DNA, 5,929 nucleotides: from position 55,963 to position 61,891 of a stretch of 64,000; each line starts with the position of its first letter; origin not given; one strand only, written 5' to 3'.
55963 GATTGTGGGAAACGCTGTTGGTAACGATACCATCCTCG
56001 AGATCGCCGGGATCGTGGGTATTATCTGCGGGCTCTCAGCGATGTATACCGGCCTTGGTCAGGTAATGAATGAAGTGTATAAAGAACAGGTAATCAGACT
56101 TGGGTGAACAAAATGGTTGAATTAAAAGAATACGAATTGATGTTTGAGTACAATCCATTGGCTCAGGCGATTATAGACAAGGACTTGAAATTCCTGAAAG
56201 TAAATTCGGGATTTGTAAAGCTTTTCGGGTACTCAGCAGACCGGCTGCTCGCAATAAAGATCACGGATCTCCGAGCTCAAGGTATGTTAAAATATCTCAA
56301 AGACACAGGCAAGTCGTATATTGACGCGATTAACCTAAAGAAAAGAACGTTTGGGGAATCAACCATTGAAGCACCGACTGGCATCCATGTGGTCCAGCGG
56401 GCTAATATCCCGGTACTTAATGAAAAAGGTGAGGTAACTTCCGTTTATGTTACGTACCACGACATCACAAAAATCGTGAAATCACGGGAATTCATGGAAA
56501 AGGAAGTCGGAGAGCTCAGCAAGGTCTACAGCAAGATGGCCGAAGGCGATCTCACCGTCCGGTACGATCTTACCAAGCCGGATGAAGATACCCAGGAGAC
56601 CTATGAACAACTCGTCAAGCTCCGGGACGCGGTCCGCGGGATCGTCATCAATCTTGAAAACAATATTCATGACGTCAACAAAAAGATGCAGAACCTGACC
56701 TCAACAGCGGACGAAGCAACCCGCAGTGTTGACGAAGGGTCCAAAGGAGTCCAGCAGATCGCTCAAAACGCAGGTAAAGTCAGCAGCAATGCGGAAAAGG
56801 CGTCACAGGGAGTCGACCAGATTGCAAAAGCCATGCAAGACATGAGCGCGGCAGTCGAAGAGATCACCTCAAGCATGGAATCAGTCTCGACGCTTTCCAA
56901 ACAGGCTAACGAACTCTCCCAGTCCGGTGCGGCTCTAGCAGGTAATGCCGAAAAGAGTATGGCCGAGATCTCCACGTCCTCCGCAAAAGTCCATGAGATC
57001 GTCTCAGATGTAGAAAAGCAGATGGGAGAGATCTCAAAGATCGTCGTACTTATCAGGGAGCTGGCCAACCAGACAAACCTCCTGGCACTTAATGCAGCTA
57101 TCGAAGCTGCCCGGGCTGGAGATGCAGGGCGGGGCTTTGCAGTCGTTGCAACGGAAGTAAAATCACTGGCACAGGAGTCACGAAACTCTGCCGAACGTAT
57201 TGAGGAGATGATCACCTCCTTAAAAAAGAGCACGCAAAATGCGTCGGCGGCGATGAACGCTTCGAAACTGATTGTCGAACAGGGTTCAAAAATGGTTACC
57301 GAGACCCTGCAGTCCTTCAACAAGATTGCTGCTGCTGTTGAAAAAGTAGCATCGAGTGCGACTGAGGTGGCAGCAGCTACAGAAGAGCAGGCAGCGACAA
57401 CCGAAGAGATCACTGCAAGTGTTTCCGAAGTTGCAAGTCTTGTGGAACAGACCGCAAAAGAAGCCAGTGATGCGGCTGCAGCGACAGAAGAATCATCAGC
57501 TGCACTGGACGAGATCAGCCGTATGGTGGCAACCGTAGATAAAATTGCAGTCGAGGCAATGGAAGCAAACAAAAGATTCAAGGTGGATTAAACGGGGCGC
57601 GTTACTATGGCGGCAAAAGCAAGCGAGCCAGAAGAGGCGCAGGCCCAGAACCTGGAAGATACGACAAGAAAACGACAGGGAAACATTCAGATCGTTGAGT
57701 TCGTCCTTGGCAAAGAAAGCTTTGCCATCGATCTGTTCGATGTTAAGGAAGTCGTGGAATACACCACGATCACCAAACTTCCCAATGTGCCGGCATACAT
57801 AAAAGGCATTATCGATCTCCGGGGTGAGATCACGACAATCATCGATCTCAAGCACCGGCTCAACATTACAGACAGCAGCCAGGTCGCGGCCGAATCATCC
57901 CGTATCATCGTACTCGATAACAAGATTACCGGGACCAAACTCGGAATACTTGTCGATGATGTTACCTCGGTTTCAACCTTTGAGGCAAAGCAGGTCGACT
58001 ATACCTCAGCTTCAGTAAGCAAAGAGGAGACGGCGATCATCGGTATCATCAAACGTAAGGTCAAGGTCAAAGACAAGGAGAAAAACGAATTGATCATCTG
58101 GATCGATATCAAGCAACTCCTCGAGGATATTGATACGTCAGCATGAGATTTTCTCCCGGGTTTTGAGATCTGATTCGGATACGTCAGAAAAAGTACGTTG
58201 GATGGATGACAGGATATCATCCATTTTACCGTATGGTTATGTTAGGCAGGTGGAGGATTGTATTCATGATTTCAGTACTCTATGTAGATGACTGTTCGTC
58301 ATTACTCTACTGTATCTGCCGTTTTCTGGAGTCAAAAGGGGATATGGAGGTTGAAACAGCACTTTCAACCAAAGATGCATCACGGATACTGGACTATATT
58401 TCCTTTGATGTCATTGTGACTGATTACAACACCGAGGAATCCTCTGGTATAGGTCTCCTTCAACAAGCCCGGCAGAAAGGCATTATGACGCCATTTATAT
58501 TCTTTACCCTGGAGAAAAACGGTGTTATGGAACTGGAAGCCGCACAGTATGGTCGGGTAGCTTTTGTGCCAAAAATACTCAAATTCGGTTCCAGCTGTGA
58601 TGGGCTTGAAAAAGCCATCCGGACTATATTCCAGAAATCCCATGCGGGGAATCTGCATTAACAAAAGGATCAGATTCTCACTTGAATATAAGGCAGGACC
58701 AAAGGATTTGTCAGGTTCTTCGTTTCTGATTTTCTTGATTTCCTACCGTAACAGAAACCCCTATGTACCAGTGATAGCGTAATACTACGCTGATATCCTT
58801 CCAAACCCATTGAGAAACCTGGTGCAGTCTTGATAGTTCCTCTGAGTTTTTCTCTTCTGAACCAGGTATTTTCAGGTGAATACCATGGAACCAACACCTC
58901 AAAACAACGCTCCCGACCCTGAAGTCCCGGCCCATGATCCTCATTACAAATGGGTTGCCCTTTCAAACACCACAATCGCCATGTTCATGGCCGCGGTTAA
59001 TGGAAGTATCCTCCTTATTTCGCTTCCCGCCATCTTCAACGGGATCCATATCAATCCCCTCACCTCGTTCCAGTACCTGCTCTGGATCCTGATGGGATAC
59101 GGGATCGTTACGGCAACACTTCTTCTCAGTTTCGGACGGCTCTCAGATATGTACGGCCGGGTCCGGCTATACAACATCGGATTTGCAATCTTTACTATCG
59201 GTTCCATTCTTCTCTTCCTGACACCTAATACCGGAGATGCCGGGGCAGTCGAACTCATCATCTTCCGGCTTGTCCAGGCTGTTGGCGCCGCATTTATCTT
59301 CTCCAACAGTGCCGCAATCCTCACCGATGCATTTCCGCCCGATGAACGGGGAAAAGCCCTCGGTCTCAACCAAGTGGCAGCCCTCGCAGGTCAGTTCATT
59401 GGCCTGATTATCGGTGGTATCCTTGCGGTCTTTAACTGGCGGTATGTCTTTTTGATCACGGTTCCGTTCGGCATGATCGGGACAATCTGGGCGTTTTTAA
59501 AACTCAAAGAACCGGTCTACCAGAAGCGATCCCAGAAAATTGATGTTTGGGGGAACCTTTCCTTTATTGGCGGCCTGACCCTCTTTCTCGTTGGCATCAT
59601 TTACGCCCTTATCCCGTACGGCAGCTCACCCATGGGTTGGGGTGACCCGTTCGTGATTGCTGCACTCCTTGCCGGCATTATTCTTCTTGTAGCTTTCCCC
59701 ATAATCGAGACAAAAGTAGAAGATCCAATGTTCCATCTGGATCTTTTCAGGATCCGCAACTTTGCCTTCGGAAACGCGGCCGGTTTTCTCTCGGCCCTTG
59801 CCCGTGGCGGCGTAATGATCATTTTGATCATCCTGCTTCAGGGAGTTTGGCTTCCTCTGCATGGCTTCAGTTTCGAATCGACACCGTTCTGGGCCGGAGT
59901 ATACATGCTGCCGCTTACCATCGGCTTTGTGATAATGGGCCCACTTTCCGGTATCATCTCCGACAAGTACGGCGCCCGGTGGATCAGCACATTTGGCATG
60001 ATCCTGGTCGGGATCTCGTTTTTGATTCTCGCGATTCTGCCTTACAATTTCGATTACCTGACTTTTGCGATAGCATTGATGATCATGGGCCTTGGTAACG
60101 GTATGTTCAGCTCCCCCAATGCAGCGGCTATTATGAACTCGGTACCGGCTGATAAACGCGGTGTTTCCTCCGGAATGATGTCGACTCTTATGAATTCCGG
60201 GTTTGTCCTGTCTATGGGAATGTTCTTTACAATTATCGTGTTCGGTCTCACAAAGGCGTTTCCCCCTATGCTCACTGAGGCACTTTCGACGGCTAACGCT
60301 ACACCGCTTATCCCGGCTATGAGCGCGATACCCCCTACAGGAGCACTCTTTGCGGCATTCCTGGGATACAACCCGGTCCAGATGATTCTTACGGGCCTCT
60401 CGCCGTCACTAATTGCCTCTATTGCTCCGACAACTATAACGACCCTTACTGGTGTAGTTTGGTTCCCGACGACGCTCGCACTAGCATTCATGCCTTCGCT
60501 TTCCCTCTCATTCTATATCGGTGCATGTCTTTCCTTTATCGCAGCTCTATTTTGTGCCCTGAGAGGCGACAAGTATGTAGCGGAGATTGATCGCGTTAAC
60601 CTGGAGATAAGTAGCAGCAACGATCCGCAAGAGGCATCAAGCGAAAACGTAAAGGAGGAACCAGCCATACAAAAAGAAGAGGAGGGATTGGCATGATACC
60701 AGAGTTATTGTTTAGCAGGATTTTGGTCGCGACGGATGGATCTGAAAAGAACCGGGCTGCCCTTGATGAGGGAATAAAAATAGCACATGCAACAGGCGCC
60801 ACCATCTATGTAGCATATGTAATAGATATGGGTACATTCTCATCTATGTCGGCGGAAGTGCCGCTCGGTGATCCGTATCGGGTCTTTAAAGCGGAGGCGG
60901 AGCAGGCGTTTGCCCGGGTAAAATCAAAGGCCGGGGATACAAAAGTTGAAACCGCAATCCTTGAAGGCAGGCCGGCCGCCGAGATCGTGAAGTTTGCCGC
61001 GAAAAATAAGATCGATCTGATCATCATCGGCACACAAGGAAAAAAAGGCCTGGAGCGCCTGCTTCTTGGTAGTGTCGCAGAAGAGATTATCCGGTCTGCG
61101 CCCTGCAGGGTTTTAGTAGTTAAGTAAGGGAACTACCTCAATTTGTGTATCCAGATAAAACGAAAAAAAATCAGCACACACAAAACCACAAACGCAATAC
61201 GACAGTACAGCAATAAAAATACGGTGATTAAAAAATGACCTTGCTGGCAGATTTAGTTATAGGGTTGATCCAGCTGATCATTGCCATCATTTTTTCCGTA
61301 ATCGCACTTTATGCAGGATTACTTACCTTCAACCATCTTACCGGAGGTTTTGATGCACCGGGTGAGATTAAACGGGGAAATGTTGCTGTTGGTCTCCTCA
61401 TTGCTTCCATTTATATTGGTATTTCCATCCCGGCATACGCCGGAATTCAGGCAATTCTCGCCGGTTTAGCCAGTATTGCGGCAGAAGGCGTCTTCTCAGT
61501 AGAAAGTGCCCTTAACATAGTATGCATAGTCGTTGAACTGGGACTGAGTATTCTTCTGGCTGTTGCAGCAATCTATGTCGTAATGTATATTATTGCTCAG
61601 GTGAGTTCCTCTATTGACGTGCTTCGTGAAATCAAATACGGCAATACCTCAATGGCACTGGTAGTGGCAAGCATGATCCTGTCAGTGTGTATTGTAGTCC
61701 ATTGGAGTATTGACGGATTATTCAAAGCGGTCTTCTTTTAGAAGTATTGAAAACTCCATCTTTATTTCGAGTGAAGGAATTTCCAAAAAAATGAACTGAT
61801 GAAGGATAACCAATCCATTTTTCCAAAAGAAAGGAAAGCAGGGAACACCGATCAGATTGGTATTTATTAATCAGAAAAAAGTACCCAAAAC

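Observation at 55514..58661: Acetate-channel gene translationally coupled to a soluble PAS chemoreceptor, CheW and a receiver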

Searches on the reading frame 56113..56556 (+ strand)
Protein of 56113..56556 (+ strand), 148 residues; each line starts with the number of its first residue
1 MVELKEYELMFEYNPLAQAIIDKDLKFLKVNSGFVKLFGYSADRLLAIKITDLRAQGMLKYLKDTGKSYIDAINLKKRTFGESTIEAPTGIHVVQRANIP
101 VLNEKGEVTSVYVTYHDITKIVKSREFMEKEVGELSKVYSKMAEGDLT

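Call 62: predict_structure(alignment_id=A2)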
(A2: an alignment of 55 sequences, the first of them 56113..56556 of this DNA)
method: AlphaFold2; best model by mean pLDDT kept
length: 148 residues; sequences in the alignment: 55
mean_pLDDT: 89.4   pTM: 0.74
mean pLDDT of the five models: 89.4, 85.0, 84.4, 81.9, 79.4
residues with pLDDT >= 90: 102; 70-90: 40; 50-70: 6; < 50: 0
segments of 3 or more residues with pLDDT < 50: none
pLDDT, mean of each block of 10 residues (from residue 1): 76 91 96 93 95 91 93 95 94 95 94 93 85 81 65
secondary structure, 60 per line:
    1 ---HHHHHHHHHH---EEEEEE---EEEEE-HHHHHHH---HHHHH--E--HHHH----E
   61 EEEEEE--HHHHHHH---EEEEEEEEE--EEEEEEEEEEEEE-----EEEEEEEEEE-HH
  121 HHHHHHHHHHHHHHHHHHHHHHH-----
elements in order: H4-13 E17-22 E26-30 H32-38 H42-46 H52-55 E60-66 H69-75 E79-87 E90-102 E108-117 H119-143

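Call 65: fold_search(model_id=the predicted structure, library=pdb)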
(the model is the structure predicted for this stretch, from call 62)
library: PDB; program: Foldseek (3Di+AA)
matches with E <= 10: 1360; with E <= 0.001: 356
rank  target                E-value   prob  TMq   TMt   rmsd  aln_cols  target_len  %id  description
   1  7a6p_A                1.4e-07  1.00  0.78  0.78   3.4       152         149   19  Structural determinants underlying the adduct lifetime in a short LOV protein PpSB2-LOV (released 2021-03-10)
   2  9qq6_A                2.5e-07  1.00  0.73  0.24   4.0       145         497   17  Structure of the Azotobacter vinelandii NifL-NifA complex (released 2025-06-18)
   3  2gj3_B                2.5e-07  1.00  0.62  0.76   4.5       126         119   19  Crystal structure of the FAD-containing PAS domain of the protein NifL from Azotobacter vinelandii. (released 2007-03-06)
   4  8a52_A                2.8e-07  1.00  0.76  0.33   3.4       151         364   20  Crystal structure of a chimeric LOV-Histidine kinase SB2F1 (asymmetrical variant, trigonal form with long c-axis) (released 2023-12-27)
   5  7r5n_B                3.4e-07  1.00  0.78  0.77   3.0       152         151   16  Crystal structure of the full-length short LOV protein PF5-LOV from Pseudomonas fluorescens (dark state) (released 2023-08-23)
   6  9cmf_A                3.4e-07  1.00  0.62  0.13   5.9       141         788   14  Substrate bound DosP (released 2024-11-20)
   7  7a6p_B                3.8e-07  1.00  0.77  0.77   3.4       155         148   18  Structural determinants underlying the adduct lifetime in a short LOV protein PpSB2-LOV (released 2021-03-10)
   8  6pps_B                4.2e-07  1.00  0.74  0.45   3.6       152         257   18  A blue light illuminated LOV-PAS construct from the LOV-HK sensory protein from Brucella abortus (construct 15-273) (released 2020-07-15)
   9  6pps_C                4.7e-07  1.00  0.75  0.45   2.9       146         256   18  A blue light illuminated LOV-PAS construct from the LOV-HK sensory protein from Brucella abortus (construct 15-273) (released 2020-07-15)
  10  9a5d_A                5.3e-07  1.00  0.64  0.18   6.3       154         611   16  Integrative model of WALK-YYCH by crosslinking MS and deep learning (released 2024-09-18)
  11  8a7f_A                6.3e-07  1.00  0.77  0.34   3.4       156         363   19  Crystal structure of a chimeric LOV-Histidine kinase SB2F1-I66R mutant (asymmetrical variant, trigonal form with long  (released 2024-01-10)
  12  2gj3_A                6.3e-07  1.00  0.61  0.75   4.4       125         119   19  Crystal structure of the FAD-containing PAS domain of the protein NifL from Azotobacter vinelandii. (released 2007-03-06)
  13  6ph4_A                7.0e-07  1.00  0.60  0.30   6.3       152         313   18  Full length LOV-PAS-HK construct from the LOV-HK sensory protein from Brucella abortus (light-adapted, construct 15-48 (released 2020-12-30)
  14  6ph3_C                7.4e-07  1.00  0.73  0.47   3.1       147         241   18  LOV-PAS construct from the LOV-HK sensory protein from Brucella abortus (dark-adapted, construct 15-273) (released 2020-12-30)
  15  6pps_A                7.4e-07  1.00  0.73  0.45   3.2       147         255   18  A blue light illuminated LOV-PAS construct from the LOV-HK sensory protein from Brucella abortus (construct 15-273) (released 2020-07-15)
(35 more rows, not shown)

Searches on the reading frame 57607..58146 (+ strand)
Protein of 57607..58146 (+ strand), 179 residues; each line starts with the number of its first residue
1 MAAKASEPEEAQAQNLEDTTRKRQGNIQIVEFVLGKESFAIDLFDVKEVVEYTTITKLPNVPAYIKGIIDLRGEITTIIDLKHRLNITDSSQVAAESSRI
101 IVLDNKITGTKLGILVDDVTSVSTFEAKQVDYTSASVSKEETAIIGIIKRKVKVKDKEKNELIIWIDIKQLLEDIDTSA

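Call 3: search_protein_families(library=pfam, proteins=[window:57607-58146:+], max_evalue=0.01)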
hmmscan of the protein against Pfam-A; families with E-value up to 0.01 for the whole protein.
window:57607-58146:+ (179 aa): 1 family
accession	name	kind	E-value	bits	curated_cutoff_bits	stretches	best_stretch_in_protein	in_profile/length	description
PF01584.24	CheW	-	1.5e-29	102.8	23.5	1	28-174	1-136/138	CheW-like domain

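Call 48: search_protein_families(library=ncbifam, proteins=[window:57607-58146:+], max_evalue=0.001)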
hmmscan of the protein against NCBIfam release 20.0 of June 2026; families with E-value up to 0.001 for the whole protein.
window:57607-58146:+ (179 aa): 1 family
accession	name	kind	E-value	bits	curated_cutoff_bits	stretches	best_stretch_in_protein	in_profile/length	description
NF007903.0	PRK10612.1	equivalog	9.1e-16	58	260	1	29-133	19-119/167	chemotaxis protein CheW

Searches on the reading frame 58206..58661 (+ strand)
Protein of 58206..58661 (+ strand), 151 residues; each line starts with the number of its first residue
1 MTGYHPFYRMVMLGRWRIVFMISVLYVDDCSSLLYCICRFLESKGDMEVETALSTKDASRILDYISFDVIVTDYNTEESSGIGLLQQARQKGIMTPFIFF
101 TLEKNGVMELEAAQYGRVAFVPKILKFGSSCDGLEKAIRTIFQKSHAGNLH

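Call 3: search_protein_families(library=pfam, proteins=[window:58206-58661:+], max_evalue=0.01)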
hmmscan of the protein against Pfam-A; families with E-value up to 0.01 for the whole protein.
window:58206-58661:+ (151 aa): 1 family
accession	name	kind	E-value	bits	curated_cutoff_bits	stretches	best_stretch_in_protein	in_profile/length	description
PF00072.30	Response_reg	-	7.9e-12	45.8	30.2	1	24-125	1-101/111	Response regulator receiver domain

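Call 48: search_protein_families(library=ncbifam, proteins=[window:58266-58661:+], max_evalue=0.001)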
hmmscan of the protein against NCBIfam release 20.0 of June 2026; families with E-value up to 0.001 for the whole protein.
window:58266-58661:+ (131 aa): 17 families
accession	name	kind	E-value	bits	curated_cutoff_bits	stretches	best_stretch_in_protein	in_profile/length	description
NF001965.0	PRK00742.1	subfamily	7.2e-08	32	293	1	2-124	4-126/357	chemotaxis-specific protein-glutamate methyltransferase CheB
NF007901.0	PRK10610.1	equivalog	9.1e-08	32.3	189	1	3-124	7-126/129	chemotaxis response regulator CheY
NF011695.0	PRK15115.1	equivalog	2.9e-07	29.6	763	1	3-122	8-122/445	two-component system response regulator GlrR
NF006900.1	PRK09390.1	equivalog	7.2e-07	28.9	255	1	4-121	7-123/203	response regulator FixJ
NF008176.1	PRK10923.1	equivalog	1.1e-06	27.5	620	1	4-120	6-121/469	nitrogen regulation protein NR(I)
NF052313.1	T9SS_RR_PorX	equivalog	2e-06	26.9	300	1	3-89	2-88/513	T9SS response regulator signal transducer PorX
NF007005.1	PRK09468.1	equivalog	3.2e-06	26.7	331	1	4-103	6-104/237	osmolarity response regulator transcription factor OmpR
TIGR01818.1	ntrC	equivalog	5.5e-06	25.4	558.6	1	4-110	1-106/463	nitrogen regulation protein NR(I)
NF053512.1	nitric_RR_NosR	exception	7.3e-06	25.3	400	1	4-71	1-67/422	response regulator c-di-GMP phosphodiesterase, NosR family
TIGR02956.1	TMAO_torS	equivalog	7.3e-05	21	676.5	1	3-70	703-769/967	TMAO reductase system sensor histidine kinase/response regulator TorS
NF047793.1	ResRegPgtA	equivalog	7.7e-05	21.7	650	1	3-117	7-120/414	two-component system response regulator PgtA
NF053854.1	RespRegPhoBBctds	equivalog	0.0002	20.8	270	1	4-85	1-82/225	two-component system response regulator PhoB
TIGR02154.1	PhoB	equivalog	0.0004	19.8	296.2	1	3-80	4-82/226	phosphate regulon transcriptional regulator PhoB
NF007935.0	PRK10651.1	equivalog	0.00055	19.2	250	1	3-86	8-92/216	two-component system response regulator NarL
NF012227.0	AdeR_RR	equivalog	0.00071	19.1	340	1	5-103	15-111/239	efflux system response regulator transcription factor AdeR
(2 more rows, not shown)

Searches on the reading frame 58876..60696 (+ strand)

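Call 3: search_protein_families(library=pfam, proteins=[window:58876-60696:+], max_evalue=0.01)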
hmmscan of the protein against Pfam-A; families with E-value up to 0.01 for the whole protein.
window:58876-60696:+ (606 aa): 3 families
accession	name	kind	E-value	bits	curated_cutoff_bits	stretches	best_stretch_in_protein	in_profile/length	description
PF07690.21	MFS_1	-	1.3e-43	149.7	33.4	1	33-446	2-346/347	Major Facilitator Superfamily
PF00083.30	Sugar_tr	-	3.2e-08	33.3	22.3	1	70-208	50-190/452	Sugar (and other) transporter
PF05977.19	MFS_3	-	0.00031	19.8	27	1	84-217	63-196/524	Transmembrane secretion effector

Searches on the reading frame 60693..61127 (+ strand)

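Call 3: search_protein_families(library=pfam, proteins=[window:60693-61127:+], max_evalue=0.01)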
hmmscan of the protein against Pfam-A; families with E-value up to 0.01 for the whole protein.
window:60693-61127:+ (144 aa): 1 family
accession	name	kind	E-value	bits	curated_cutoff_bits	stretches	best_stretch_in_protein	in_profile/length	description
PF00582.32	Usp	-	7e-37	127.6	24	1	7-144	2-141/141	Universal stress protein family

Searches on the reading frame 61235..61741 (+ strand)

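Call 3: search_protein_families(library=pfam, proteins=[window:61235-61741:+], max_evalue=0.01)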
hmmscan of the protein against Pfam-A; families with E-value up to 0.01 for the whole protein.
window:61235-61741:+ (168 aa): 1 family
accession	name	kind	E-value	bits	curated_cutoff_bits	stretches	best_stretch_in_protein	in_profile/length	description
PF03994.20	DUF350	-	3.7e-12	46.9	26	1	8-159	3-133/133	Domain of Unknown Function (DUF350)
